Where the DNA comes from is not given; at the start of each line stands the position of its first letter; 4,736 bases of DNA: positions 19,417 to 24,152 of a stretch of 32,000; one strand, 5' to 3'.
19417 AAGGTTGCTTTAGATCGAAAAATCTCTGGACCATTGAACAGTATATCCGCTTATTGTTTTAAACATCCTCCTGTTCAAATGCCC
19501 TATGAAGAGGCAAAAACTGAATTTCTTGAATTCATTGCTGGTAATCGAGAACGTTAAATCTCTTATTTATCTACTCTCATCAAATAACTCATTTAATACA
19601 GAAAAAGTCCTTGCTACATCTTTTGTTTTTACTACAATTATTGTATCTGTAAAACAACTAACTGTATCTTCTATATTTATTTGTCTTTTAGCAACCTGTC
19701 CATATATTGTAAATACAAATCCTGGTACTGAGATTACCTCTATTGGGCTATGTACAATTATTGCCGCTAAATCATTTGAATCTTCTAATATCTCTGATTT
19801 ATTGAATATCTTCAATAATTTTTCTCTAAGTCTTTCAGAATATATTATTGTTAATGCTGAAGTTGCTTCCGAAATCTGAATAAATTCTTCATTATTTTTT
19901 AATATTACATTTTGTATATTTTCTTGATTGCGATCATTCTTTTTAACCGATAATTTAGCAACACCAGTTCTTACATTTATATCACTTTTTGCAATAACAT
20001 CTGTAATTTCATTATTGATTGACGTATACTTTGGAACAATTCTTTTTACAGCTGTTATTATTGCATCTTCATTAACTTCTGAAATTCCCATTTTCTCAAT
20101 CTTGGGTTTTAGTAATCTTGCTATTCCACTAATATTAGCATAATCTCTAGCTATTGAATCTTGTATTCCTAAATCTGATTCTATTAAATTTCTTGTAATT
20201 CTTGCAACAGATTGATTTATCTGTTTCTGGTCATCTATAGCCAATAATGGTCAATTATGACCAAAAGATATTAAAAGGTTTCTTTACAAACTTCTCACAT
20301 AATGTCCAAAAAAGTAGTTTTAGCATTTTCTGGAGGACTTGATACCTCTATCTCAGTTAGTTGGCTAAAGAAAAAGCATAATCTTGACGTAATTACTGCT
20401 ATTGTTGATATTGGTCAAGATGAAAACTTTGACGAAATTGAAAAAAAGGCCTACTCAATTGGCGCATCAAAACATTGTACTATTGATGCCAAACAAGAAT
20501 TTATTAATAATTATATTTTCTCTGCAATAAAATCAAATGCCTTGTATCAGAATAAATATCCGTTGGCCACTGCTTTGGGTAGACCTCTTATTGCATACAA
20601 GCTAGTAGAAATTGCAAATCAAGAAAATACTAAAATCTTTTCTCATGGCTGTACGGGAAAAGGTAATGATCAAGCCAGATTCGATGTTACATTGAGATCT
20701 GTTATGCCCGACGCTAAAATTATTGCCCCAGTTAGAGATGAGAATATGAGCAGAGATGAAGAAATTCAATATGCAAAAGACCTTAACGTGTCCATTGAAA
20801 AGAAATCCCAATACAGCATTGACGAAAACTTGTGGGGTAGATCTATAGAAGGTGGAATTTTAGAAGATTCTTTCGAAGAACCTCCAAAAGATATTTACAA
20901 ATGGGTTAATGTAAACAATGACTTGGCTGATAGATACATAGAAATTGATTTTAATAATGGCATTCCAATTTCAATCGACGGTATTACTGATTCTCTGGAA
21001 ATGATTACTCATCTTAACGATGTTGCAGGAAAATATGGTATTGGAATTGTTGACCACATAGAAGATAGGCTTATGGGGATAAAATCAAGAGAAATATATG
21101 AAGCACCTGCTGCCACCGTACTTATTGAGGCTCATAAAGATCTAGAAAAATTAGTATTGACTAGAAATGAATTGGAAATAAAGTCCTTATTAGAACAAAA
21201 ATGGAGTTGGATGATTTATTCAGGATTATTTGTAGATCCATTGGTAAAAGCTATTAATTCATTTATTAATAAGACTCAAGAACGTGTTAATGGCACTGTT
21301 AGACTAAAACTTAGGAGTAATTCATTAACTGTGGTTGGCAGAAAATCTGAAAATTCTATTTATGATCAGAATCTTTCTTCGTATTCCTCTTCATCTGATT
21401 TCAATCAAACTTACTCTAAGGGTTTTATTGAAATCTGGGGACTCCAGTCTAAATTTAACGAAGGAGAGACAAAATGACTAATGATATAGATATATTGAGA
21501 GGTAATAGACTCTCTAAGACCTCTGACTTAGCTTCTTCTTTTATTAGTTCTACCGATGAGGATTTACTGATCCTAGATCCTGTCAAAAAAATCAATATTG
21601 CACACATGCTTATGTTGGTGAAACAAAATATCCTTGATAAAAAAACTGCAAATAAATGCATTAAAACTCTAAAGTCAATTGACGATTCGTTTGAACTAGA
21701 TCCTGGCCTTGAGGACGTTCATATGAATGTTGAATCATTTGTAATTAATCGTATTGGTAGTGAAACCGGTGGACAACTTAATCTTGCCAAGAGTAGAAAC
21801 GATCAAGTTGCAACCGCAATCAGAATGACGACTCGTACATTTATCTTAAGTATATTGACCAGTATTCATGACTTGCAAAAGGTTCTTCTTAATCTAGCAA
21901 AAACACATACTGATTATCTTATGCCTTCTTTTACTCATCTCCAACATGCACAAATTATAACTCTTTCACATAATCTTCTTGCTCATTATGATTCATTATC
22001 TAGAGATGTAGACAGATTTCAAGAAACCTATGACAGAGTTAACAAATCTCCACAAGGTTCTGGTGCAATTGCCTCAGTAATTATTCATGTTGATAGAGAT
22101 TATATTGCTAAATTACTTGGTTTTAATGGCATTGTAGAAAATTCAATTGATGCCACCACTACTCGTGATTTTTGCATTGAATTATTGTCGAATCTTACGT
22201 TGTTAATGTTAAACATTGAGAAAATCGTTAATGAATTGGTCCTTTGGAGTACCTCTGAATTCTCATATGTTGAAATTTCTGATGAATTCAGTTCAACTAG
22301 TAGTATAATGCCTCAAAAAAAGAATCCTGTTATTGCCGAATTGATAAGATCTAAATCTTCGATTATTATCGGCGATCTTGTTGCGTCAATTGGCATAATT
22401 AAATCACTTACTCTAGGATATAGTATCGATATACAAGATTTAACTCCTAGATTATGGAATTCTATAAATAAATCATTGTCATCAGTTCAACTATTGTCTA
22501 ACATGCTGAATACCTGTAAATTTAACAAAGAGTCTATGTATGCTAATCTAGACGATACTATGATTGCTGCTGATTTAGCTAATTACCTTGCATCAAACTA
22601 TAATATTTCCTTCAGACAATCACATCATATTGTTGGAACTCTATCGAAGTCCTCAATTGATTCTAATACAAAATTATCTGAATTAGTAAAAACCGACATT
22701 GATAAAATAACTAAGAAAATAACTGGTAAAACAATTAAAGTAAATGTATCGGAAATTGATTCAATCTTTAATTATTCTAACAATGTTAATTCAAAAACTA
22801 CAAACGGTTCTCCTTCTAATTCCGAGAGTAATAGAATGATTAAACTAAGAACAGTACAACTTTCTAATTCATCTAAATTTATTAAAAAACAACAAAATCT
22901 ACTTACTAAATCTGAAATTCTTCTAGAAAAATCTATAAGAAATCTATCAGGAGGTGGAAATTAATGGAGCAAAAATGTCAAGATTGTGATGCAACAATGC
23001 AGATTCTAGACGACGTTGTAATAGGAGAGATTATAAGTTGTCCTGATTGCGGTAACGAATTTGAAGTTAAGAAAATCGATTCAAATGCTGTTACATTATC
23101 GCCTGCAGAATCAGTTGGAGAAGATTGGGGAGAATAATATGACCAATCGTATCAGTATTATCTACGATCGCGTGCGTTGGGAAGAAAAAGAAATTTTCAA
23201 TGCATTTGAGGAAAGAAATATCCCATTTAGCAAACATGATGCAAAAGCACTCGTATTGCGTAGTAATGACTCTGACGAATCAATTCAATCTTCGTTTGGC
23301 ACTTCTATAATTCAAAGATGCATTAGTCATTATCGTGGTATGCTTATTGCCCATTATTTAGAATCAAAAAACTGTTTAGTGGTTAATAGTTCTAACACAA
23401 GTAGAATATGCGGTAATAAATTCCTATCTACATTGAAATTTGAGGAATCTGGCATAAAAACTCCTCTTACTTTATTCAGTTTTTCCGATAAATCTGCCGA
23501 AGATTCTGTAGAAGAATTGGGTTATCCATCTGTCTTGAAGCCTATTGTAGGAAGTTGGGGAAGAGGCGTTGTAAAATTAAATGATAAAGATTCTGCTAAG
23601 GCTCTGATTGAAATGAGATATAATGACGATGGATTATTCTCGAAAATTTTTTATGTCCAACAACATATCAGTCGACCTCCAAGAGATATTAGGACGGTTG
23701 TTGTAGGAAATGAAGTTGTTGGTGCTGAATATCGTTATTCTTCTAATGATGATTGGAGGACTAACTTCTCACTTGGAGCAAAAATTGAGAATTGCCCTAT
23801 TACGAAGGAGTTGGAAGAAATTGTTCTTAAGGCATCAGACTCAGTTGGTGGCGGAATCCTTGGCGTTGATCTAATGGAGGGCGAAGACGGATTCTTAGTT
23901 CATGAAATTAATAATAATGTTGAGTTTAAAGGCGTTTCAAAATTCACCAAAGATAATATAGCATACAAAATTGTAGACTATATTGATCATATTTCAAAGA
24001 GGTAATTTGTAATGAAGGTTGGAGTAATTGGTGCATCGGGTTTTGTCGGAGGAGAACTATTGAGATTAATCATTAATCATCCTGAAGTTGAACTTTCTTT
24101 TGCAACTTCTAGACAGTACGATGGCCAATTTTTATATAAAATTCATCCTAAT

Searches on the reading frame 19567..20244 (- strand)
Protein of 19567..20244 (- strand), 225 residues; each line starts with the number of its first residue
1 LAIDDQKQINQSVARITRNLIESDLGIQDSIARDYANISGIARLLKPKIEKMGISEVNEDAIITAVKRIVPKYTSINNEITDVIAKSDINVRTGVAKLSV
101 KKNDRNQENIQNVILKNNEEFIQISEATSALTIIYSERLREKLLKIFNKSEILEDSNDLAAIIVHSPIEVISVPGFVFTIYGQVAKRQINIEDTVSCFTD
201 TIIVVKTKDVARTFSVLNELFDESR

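Call 3: search_protein_families(library=pfam, proteins=[window:19567-20244:-], max_evalue=0.01)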
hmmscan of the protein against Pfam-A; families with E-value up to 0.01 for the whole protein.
window:19567-20244:- (225 aa): 2 families
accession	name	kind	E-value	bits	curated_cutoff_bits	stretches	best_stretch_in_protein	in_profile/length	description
PF13840.12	ACT_7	-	3.9e-05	23.8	27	1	158-219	5-65/65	ACT domain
PF19432.4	RME-8_N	-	0.0014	17.4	25.4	1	48-170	67-198/818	DNAJ protein RME-8 N-terminal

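Call 4: search_protein_families(library=ncbifam, proteins=[window:19567-20244:-], max_evalue=0.01)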
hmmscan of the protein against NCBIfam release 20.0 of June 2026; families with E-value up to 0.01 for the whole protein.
window:19567-20244:- (225 aa): 1 family
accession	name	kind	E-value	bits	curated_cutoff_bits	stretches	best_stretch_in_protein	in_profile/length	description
NF006068.0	PRK08210.1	equivalog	0.0032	16.7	474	1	64-223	243-402/405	aspartate kinase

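Call 45: search_solved_structures(query=window:19567-20244:-, max_evalue=1, show_alignments=1)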
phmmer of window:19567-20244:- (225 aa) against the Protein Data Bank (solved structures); distinct sequences matched with E-value up to 1: 1.
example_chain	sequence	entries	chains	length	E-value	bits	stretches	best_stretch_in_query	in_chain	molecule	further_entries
6zbc_B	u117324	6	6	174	0.47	13.4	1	96-160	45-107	Merozoite surface antigens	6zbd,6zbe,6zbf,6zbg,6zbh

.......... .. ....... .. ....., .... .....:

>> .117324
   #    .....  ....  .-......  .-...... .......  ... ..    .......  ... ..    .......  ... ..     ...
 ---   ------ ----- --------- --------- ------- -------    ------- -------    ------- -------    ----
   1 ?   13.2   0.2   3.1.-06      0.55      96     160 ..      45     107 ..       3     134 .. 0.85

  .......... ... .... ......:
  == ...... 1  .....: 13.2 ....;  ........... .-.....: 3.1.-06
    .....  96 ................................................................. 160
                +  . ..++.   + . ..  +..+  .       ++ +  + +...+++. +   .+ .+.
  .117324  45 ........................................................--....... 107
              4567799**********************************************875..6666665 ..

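Call 57: find_homologous_proteins(query=window:19567-20244:-, max_evalue=0.00001)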
Query window:19567-20244:- (225 aa): 237 proteins with E <= 0.00001 among 617 candidates; the best 120 are listed.
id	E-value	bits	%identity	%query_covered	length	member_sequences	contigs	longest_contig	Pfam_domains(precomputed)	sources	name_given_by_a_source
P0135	1.6e-126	437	96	100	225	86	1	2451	-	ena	-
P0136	4.8e-121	420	92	100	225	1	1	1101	-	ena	-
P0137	1.5e-120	418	92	100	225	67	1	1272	-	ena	-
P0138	1.9e-119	414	91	100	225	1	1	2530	-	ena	-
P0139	1.5e-112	392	88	99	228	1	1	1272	-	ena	-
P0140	3.9e-108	377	88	100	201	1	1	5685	-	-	-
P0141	1.1e-104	366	80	99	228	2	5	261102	PF13840.13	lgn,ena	-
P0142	8.3e-99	347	76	99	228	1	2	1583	-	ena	-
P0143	1.7e-98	346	76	99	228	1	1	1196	-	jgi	-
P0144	2.1e-98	346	76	99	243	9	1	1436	-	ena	-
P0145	5.6e-98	344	75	99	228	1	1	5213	-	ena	-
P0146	8.1e-98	344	75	99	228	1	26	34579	-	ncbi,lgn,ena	-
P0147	8.8e-98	344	75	99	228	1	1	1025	-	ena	-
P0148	8.9e-98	344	75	99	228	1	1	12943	-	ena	-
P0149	1.1e-97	343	75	99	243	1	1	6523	-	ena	-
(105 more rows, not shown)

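Call 68: predict_structure(alignment_id=A2)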
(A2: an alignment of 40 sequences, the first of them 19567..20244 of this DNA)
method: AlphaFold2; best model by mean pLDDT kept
length: 225 residues; sequences in the alignment: 40
mean_pLDDT: 84.7   pTM: 0.62
mean pLDDT of the five models: 84.7, 84.3, 83.6, 80.6, 75.4
residues with pLDDT >= 90: 94; 70-90: 110; 50-70: 12; < 50: 9
segments of 3 or more residues with pLDDT < 50: 1-9
pLDDT, mean of each block of 10 residues (from residue 1): 42 83 76 82 90 81 86 66 91 95 94 81 85 92 92 95 92 81 87 85 95 93 87
secondary structure, 60 per line:
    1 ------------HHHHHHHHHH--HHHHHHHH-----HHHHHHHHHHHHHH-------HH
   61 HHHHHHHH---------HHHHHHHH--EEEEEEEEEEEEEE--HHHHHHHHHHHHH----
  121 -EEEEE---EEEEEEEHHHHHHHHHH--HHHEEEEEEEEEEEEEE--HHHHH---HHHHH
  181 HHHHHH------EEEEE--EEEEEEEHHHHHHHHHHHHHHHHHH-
elements in order: H13-22 H25-32 H38-51 H59-68 H78-85 E88-101 H104-116 E122-126 E130-136 H137-146 E152-165 H168-172 H176-186 E193-197 E200-206 H207-224

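Call 70: fold_search(model_id=the predicted structure, library=pdb)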
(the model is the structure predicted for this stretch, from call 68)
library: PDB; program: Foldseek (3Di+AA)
matches with E <= 10: 1448; with E <= 0.001: 94
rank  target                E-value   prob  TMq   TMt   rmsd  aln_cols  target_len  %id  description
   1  3c1n_D                1.3e-07  1.00  0.49  0.26   3.9       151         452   18  Crystal Structure of Allosteric Inhibition Threonine-sensitive Aspartokinase from Methanococcus jannaschii with L-thre (released 2008-03-25)
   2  3tvi_B                1.4e-07  1.00  0.49  0.27   3.6       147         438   14  Crystal structure of Clostridium acetobutylicum aspartate kinase (CaAK): An important allosteric enzyme for industrial (released 2011-11-09)
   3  3tvi_H                1.4e-07  1.00  0.45  0.25   4.0       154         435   14  Crystal structure of Clostridium acetobutylicum aspartate kinase (CaAK): An important allosteric enzyme for industrial (released 2011-11-09)
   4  3tvi_F                1.8e-07  1.00  0.45  0.25   4.4       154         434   11  Crystal structure of Clostridium acetobutylicum aspartate kinase (CaAK): An important allosteric enzyme for industrial (released 2011-11-09)
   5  3tvi_I                2.1e-07  1.00  0.47  0.26   3.7       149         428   15  Crystal structure of Clostridium acetobutylicum aspartate kinase (CaAK): An important allosteric enzyme for industrial (released 2011-11-09)
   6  3tvi_A                2.7e-07  1.00  0.49  0.27   3.5       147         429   12  Crystal structure of Clostridium acetobutylicum aspartate kinase (CaAK): An important allosteric enzyme for industrial (released 2011-11-09)
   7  3tvi_D                2.9e-07  1.00  0.48  0.26   3.6       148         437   15  Crystal structure of Clostridium acetobutylicum aspartate kinase (CaAK): An important allosteric enzyme for industrial (released 2011-11-09)
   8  3tvi_G                3.1e-07  1.00  0.45  0.25   4.4       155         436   14  Crystal structure of Clostridium acetobutylicum aspartate kinase (CaAK): An important allosteric enzyme for industrial (released 2011-11-09)
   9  3tvi_C                4.9e-07  1.00  0.47  0.26   3.8       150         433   13  Crystal structure of Clostridium acetobutylicum aspartate kinase (CaAK): An important allosteric enzyme for industrial (released 2011-11-09)
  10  2zho_D                5.5e-07  1.00  0.47  0.67   4.1       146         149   12  Crystal structure of the regulatory subunit of aspartate kinase from Thermus thermophilus (ligand free form) (released 2009-02-17)
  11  3c1n_C                5.9e-07  1.00  0.49  0.26   3.3       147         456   19  Crystal Structure of Allosteric Inhibition Threonine-sensitive Aspartokinase from Methanococcus jannaschii with L-thre (released 2008-03-25)
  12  3tvi_E                7.0e-07  1.00  0.46  0.25   4.0       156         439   12  Crystal structure of Clostridium acetobutylicum aspartate kinase (CaAK): An important allosteric enzyme for industrial (released 2011-11-09)
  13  3c1m_A                7.8e-07  1.00  0.51  0.26   3.6       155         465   21  Cyrstal Structure of threonine-sensitive aspartokinase from Methanococcus jannaschii with MgAMP-PNP and L-aspartate (released 2008-03-25)
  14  3ab4_D                7.8e-07  1.00  0.48  0.69   4.0       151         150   13  Crystal structure of feedback inhibition resistant mutant of aspartate kinase from Corynebacterium glutamicum in compl (released 2010-06-23)
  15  5yei_A                8.3e-07  1.00  0.52  0.31  15.2       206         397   16  Mechanistic insight into the regulation of Pseudomonas aeruginosa aspartate kinase (released 2018-08-29)
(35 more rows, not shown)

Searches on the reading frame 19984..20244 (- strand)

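Call 46: search_protein_families(library=pfam, proteins=[window:19984-20244:-], max_evalue=5)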
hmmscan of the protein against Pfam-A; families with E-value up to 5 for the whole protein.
seq(87 aa): 1 family
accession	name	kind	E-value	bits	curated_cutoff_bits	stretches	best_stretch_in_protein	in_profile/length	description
PF21324.2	SHPRH_helical-2nd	-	0.072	13.3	27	1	11-71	33-92/222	E3 ubiquitin-protein ligase SHPRH, second helical domain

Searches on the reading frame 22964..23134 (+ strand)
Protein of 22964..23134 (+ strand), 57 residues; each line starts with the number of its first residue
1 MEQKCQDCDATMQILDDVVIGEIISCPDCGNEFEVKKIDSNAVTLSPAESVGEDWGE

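Call 3: search_protein_families(library=pfam, proteins=[window:22964-23134:+], max_evalue=0.01)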
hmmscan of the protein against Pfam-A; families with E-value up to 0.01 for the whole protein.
window:22964-23134:+ (57 aa): 6 families
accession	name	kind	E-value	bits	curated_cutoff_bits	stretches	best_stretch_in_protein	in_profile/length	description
PF21344.3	Zn_ribbon_LysW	-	2.2e-12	46.8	27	1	4-49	2-45/46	Alpha-aminoadipate carrier protein LysW-like, globular domain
PF13719.11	Zn_ribbon_5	-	6.1e-05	23.1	29.3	0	23-36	2-15/37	zinc-ribbon domain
PF19134.6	DUF5817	-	0.00024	21.5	31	1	5-40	6-38/57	Domain of unknown function (DUF5817)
PF08271.17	Zn_Ribbon_TF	-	0.0003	20.7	29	1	4-41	2-37/43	TFIIB zinc-binding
PF23137.1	HVO_0758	-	0.002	18.3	27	1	4-33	22-52/55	HVO_0758 mu-protein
PF09723.15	Zn_ribbon_8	-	0.0056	17.1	34.4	0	4-32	7-36/41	Zinc ribbon domain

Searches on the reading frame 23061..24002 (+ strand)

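Call 3: search_protein_families(library=pfam, proteins=[window:23061-24002:+], max_evalue=0.01)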
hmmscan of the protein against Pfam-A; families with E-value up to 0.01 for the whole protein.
window:23061-24002:+ (314 aa): 7 families
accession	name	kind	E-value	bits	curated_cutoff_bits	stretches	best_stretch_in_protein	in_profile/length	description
PF08443.16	RimK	-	4.5e-35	121.4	21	1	119-308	3-188/188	RimK-like ATP-grasp domain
PF22626.3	LysX_preATP_grasp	-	3e-14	53.3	27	1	31-115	1-83/84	LysX preATP-grasp domain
PF02955.21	GSH-S_ATP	-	2.4e-09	37.3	23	1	134-261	12-138/175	Prokaryotic glutathione synthetase, ATP-grasp domain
PF02655.19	ATP-grasp_3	-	2.5e-07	31.4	23.2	1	117-284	1-154/160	ATP-grasp domain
PF02222.28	ATP-grasp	-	3.3e-06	27.3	27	1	127-284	3-160/179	ATP-grasp domain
PF14397.11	ATPgrasp_ST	-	8.7e-05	22.3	31.4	1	106-179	8-85/278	Sugar-transfer associated ATP-grasp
PF07478.18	Dala_Dala_lig_C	-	0.0043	17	24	0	144-297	26-186/204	D-ala D-ala ligase C-terminus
